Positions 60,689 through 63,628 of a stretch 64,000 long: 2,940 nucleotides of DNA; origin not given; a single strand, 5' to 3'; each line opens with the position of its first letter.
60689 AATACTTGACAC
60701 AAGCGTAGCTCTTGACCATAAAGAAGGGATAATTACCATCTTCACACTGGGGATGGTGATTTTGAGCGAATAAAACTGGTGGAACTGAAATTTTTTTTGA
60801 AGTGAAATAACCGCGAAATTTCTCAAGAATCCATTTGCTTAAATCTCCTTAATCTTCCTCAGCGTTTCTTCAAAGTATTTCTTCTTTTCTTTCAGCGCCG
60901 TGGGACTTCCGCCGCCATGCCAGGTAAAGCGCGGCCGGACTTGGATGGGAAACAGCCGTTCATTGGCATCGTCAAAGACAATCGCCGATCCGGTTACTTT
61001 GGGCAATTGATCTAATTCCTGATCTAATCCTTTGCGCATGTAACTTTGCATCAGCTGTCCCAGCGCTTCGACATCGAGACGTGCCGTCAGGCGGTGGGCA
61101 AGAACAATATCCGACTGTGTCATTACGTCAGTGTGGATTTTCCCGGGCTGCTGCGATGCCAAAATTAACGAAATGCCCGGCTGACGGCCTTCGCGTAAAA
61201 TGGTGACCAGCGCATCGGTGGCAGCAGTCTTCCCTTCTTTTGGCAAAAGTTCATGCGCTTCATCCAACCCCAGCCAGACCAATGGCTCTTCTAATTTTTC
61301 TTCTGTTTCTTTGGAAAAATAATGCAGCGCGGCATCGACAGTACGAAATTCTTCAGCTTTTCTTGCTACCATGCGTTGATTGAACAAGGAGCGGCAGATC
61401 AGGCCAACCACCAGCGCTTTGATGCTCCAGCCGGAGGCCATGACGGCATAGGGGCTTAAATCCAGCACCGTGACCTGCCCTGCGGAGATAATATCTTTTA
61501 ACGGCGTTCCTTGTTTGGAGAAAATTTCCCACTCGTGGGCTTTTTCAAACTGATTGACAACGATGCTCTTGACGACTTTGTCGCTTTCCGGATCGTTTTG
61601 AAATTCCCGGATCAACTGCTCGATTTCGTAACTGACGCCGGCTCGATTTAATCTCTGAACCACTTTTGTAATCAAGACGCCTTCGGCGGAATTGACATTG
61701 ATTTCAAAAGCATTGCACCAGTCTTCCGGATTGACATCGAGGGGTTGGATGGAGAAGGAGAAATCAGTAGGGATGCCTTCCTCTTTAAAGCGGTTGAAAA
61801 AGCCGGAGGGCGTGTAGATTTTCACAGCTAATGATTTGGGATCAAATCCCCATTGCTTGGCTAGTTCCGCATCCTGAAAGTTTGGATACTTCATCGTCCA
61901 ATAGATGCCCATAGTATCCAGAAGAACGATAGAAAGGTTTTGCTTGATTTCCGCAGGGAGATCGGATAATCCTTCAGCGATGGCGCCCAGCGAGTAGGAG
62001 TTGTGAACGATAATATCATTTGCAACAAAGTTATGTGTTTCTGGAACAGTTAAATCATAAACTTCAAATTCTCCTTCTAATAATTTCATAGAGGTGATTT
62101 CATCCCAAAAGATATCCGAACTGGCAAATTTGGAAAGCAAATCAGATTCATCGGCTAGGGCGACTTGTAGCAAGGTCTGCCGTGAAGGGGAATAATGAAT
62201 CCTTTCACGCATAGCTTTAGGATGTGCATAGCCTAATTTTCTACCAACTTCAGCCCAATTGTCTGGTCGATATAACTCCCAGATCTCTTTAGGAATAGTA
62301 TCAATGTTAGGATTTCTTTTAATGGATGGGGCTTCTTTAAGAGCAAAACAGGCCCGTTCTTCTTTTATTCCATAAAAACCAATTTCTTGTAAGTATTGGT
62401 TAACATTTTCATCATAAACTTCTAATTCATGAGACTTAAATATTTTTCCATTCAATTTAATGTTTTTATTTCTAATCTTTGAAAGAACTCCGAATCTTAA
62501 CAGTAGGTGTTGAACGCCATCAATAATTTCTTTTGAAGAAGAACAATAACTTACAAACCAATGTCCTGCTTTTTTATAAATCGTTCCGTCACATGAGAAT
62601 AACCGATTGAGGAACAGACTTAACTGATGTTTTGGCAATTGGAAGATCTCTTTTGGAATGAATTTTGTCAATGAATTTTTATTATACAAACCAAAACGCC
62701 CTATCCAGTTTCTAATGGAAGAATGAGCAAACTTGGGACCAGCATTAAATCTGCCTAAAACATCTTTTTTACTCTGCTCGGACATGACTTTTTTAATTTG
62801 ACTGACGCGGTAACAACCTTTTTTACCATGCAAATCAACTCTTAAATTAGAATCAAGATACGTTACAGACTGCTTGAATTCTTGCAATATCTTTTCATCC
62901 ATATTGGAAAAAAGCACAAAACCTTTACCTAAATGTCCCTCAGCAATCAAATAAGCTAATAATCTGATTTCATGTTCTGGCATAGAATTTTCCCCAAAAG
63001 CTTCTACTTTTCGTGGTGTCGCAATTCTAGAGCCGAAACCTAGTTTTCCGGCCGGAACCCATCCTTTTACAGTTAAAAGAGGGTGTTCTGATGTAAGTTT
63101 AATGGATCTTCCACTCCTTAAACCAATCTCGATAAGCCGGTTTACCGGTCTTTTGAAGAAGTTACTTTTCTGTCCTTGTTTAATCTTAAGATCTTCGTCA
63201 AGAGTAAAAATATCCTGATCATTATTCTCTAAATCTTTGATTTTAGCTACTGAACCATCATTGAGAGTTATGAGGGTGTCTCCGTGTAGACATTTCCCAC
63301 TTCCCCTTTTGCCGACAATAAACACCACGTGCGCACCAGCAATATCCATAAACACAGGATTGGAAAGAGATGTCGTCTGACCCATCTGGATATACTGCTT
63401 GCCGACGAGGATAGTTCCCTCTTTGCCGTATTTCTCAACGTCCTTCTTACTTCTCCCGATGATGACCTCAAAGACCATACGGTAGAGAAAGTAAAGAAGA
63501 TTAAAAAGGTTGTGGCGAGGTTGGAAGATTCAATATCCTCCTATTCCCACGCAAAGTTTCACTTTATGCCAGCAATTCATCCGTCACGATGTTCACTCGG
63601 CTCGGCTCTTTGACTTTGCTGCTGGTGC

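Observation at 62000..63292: Intein with homing endonuclease splits the P-loop of a HerA/DUF87-type ATPase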

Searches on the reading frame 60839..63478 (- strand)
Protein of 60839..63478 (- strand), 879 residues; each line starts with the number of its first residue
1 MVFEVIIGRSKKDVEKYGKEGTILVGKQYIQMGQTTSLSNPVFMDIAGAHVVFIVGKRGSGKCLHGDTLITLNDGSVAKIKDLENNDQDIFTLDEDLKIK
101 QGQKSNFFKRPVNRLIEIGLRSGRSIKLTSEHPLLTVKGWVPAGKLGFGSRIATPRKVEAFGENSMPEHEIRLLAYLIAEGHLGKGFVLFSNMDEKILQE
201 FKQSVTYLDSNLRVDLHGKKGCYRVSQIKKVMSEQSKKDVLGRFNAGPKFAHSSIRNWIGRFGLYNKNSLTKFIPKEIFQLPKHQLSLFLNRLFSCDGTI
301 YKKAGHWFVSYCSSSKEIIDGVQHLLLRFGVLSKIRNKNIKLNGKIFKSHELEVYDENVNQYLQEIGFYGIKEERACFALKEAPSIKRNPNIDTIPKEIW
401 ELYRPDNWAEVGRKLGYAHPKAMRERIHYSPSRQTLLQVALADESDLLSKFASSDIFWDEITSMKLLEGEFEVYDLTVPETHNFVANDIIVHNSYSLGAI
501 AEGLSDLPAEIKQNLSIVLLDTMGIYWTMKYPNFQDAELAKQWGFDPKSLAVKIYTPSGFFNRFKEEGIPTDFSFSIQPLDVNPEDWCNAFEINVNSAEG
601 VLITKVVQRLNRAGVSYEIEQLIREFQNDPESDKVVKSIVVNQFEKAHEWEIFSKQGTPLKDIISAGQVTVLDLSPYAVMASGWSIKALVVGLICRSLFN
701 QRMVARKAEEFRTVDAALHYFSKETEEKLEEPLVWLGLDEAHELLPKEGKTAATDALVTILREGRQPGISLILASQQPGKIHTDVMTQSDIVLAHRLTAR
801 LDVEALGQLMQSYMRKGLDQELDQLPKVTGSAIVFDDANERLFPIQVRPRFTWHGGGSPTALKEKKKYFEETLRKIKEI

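Call 4: search_protein_families(library=pfam, proteins=[window:60839-63478:-], max_evalue=0.1)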
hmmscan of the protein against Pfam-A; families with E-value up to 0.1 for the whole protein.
window:60839-63478:- (879 aa): 5 families
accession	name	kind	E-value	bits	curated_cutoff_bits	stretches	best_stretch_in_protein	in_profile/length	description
PF14890.11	Intein_splicing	-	1.4e-24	87.1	35.8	1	70-493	1-155/155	Intein splicing domain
PF14528.11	LAGLIDADG_3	-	1.7e-18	67.1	22.5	1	287-367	4-82/82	LAGLIDADG-like domain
PF01079.26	Hint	-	0.021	14.8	29.7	1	60-136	10-88/213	Hint module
PF14623.11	Vint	-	0.023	15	27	1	63-141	2-71/166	Hint-domain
PF01580.24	FtsK_SpoIIIE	-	0.034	14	24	0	716-779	154-220/221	FtsK/SpoIIIE family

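Call 5: search_protein_families(library=ncbifam, proteins=[window:60839-63478:-], max_evalue=0.1)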
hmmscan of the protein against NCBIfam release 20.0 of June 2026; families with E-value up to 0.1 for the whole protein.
window:60839-63478:- (879 aa): 28 families (the best 25 are shown)
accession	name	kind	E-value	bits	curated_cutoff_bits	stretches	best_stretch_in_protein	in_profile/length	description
NF005852.0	PRK07773.1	equivalog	7.7e-74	249.5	780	1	58-495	394-828/886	replicative DNA helicase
NF003157.0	PRK04132.1-2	equivalog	7.6e-31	106.8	1103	2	50-395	38-366/864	replication factor C small subunit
NF011418.0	PRK14845.1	equivalog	2.8e-25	88.3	756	2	51-346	12-288/1049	translation initiation factor IF-2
NF003159.0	PRK04132.1-4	equivalog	3.3e-25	88.3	999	2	50-372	48-336/852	replication factor C small subunit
NF038098.1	GyrA_w_intein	exception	4.3e-16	58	1850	1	62-495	116-539/1232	intein-containing DNA gyrase subunit A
NF007072.0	PRK09519.1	equivalog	1.2e-14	53.6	1024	1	74-338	264-515/790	intein-containing recombinase RecA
NF038162.1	RtcB_rel_intein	exception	8.6e-14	50.5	1150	2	250-494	316-579/961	intein-containing RtcB family protein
TIGR01445.1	intein_Nterm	domain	1.7e-13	51.3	24.5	1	63-136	1-83/83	intein N-terminal splicing region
NF006207.0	PRK08332.1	equivalog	2.4e-13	48.3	2400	1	115-345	948-1153/1684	vitamin B12-dependent ribonucleotide reductase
NF011287.0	PRK14698.1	equivalog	1.9e-12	46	1238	1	46-494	224-670/1017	V-type ATP synthase subunit A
NF003158.0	PRK04132.1-3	equivalog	7.8e-12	43.1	1750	2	450-502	515-569/1437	replication factor C small subunit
NF011491.0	PRK14898.1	equivalog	1.2e-11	43.5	783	1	268-494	319-544/860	DNA-directed RNA polymerase subunit A''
NF042944.1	HerA_antiphage_2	equivalog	2.3e-10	39.9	850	1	667-812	377-510/576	anti-phage-associated helicase HerA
TIGR01443.1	intein_Cterm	domain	6.9e-10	38.9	15.6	1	472-494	1-24/24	intein C-terminal splicing region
NF040819.1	helicase_HerA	equivalog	1e-08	34.2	970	1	663-797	330-467/561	DNA double-strand break repair helicase HerA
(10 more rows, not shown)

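Call 18: list_cluster_members(proteins=[window:60842-63478:-])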
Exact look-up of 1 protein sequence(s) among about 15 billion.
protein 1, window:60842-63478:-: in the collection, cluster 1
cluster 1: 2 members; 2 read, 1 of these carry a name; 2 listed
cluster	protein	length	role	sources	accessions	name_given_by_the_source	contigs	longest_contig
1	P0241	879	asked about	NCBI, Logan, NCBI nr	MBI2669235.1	hypothetical protein HYX14_05315 [Candidatus Woesearchaeota archaeon] | hypothetical protein [Candidatus Woesearchaeota archaeon]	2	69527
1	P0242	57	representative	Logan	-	-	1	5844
